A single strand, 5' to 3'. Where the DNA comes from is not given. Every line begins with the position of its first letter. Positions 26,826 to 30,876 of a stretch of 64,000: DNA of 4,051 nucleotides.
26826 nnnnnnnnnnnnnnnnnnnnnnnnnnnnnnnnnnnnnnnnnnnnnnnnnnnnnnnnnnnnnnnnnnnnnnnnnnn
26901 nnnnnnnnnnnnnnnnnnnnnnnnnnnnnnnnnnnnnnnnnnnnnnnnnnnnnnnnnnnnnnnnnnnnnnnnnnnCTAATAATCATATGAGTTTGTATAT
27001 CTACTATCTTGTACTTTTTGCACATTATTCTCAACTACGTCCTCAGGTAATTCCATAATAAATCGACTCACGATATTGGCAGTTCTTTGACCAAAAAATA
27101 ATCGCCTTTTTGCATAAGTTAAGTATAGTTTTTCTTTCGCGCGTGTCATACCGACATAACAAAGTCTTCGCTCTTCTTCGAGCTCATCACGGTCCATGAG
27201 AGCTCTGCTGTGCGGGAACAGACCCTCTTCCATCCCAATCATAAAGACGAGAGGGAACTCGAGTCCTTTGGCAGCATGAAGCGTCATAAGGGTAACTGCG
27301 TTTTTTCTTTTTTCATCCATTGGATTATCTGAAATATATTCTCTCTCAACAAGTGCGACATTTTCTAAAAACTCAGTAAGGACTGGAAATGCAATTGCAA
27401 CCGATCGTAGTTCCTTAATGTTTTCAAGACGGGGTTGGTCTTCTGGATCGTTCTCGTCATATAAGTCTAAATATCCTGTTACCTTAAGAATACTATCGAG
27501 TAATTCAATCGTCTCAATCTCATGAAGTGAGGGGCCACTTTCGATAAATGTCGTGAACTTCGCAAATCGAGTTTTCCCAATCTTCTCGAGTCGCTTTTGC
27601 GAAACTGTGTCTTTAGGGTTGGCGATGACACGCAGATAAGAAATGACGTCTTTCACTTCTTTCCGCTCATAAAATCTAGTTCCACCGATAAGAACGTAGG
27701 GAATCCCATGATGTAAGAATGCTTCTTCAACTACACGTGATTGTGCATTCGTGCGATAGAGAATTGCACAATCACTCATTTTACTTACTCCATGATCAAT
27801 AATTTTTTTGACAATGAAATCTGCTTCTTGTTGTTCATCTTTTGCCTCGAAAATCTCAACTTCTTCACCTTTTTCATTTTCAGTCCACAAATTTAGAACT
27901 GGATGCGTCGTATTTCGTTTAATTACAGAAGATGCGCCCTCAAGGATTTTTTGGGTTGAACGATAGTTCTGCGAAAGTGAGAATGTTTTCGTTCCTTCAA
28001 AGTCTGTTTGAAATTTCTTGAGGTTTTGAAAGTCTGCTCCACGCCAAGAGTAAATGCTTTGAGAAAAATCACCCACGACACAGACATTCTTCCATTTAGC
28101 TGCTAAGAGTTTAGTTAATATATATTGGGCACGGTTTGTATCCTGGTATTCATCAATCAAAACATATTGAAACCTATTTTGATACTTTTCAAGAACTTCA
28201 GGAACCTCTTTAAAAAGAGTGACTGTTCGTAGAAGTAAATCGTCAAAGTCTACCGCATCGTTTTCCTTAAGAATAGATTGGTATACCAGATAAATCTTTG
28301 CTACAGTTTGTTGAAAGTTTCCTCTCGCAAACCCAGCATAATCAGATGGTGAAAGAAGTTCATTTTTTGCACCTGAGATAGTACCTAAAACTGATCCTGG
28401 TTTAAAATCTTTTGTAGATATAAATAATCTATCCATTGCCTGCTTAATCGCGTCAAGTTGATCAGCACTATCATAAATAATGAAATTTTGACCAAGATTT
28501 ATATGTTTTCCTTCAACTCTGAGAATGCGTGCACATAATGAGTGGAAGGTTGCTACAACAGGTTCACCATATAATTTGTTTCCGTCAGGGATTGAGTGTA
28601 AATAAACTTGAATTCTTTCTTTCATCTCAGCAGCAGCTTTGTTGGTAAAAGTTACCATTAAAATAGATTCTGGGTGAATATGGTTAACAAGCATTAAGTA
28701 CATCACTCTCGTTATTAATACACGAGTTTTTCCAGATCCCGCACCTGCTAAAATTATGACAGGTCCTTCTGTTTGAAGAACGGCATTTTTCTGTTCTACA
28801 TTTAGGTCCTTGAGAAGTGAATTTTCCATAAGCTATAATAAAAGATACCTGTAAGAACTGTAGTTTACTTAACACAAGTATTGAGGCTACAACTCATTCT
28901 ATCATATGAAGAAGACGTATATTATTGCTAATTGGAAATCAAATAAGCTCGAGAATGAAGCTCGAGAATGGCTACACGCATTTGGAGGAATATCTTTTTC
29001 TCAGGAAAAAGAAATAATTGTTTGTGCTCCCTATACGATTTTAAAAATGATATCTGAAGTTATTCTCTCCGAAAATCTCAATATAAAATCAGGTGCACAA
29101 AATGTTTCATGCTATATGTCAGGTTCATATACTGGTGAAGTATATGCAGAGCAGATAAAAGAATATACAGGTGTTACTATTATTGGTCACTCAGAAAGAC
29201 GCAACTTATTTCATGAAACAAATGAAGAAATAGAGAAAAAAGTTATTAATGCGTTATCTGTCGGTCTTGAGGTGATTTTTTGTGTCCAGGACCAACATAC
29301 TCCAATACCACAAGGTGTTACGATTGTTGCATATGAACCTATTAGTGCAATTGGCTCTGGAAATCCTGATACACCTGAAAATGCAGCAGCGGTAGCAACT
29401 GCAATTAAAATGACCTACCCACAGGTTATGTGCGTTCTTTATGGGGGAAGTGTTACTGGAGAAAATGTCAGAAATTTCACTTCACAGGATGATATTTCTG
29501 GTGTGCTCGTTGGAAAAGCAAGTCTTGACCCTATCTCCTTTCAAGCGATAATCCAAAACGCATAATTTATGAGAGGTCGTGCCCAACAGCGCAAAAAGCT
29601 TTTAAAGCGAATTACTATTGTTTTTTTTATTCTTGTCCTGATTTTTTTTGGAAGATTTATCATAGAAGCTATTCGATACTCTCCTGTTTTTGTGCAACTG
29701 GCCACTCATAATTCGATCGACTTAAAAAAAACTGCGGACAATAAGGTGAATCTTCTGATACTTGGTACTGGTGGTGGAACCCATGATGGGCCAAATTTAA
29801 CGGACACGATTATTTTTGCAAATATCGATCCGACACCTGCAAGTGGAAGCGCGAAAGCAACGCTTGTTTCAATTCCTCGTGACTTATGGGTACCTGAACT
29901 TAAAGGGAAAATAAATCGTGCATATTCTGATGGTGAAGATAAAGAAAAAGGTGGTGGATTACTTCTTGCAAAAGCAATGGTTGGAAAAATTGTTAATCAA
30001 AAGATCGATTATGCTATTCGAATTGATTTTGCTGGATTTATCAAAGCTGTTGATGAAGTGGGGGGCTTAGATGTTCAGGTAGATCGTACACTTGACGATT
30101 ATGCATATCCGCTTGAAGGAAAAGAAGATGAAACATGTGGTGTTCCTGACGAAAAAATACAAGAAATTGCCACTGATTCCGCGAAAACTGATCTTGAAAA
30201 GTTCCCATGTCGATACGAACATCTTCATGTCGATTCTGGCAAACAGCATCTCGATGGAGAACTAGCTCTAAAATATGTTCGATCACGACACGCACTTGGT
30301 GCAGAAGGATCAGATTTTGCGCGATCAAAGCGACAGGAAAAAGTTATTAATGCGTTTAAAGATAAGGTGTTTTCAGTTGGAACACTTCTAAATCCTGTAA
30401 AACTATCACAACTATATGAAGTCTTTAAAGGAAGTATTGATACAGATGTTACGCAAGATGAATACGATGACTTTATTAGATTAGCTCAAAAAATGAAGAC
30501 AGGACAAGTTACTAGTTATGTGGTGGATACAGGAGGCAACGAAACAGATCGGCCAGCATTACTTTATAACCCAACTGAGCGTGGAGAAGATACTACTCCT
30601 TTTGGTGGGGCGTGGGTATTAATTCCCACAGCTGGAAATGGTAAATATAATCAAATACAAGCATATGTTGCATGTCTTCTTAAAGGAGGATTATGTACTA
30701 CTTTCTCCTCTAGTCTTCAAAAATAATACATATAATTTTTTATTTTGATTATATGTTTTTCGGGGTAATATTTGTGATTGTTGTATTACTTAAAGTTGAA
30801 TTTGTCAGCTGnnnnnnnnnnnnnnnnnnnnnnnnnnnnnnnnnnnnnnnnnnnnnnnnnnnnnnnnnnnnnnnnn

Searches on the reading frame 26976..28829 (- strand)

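Call 9: search_protein_families(library=pfam, proteins=[window:26976-28829:-], max_evalue=0.001)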
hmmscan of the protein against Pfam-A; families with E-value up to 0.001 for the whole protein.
window:26976-28829:- (617 aa): 7 families
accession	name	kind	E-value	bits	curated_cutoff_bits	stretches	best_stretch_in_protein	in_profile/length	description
PF00580.27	UvrD-helicase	-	1.3e-87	294.3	23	1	9-277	1-270/271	UvrD/REP helicase N-terminal domain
PF13361.12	UvrD_C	-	7.4e-69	233.2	25.6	2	284-417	2-137/350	UvrD-like helicase C-terminal domain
PF13245.12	AAA_19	-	5.1e-21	75.7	25.1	1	13-261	1-132/134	AAA domain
PF13538.12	UvrD_C_2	-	8.8e-11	42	27.4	1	512-571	2-52/52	UvrD-like helicase C-terminal domain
PF01443.25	Viral_helicase1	-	2.7e-08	34.3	21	0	197-294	38-135/228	Viral superfamily 1 RNA helicase core domain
PF13604.12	AAA_30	-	1.5e-06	28.6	27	0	9-75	2-68/191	AAA domain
PF13173.12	AAA_14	-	0.00026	21.4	27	0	183-249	20-93/129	AAA domain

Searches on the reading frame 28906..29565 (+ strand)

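Call 9: search_protein_families(library=pfam, proteins=[window:28906-29565:+], max_evalue=0.001)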
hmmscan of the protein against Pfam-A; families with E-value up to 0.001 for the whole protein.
window:28906-29565:+ (219 aa): 1 family
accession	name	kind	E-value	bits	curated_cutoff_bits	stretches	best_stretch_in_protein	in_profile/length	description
PF00121.24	TIM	-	1.4e-53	182.4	20.1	2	5-132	2-128/245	Triosephosphate isomerase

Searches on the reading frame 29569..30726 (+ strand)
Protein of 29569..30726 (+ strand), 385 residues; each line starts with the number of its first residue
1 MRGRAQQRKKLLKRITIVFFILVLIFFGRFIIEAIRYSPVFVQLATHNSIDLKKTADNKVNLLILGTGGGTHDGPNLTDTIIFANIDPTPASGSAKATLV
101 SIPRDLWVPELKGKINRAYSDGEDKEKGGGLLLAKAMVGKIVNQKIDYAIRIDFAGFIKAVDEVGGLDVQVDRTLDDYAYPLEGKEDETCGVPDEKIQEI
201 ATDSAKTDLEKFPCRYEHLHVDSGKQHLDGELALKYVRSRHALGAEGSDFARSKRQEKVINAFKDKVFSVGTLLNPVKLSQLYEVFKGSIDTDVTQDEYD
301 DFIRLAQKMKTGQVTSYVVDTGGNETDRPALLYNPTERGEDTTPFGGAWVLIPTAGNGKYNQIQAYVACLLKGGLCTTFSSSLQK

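Call 9: search_protein_families(library=pfam, proteins=[window:29569-30726:+], max_evalue=0.001)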
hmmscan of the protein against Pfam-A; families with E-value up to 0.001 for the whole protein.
window:29569-30726:+ (385 aa): 1 family
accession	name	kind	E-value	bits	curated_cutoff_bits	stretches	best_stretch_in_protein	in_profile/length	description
PF03816.19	LytR_cpsA_psr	-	5.4e-28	98.5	24.6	1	78-267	2-148/150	LytR_cpsA_psr family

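Call 90: search_protein_families(library=ncbifam, proteins=[window:29569-30726:+], max_evalue=0.001)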
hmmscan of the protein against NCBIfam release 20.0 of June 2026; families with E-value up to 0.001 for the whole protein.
window:29569-30726:+ (385 aa): 4 families
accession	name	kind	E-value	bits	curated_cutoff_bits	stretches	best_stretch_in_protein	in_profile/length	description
TIGR00350.1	lytR_cpsA_psr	domain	1.5e-25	90.2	62.3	2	78-181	3-102/152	LCP family glycopolymer transferase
NF006897.1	PRK09379.1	equivalog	4.3e-18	65.6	441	2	212-304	165-252/298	polyisoprenyl-teichoic acid--peptidoglycan teichoic acid transferase TagU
NF051849.1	LCP_trans_Cps2A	equivalog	6e-16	58.7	650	2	211-304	331-419/477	LCP family glycopolymer transferase CpsA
NF047591.1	ligase_LytR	equivalog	5.1e-13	49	450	2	26-171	19-172/336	glycopolymer--peptidoglycan transferase LytR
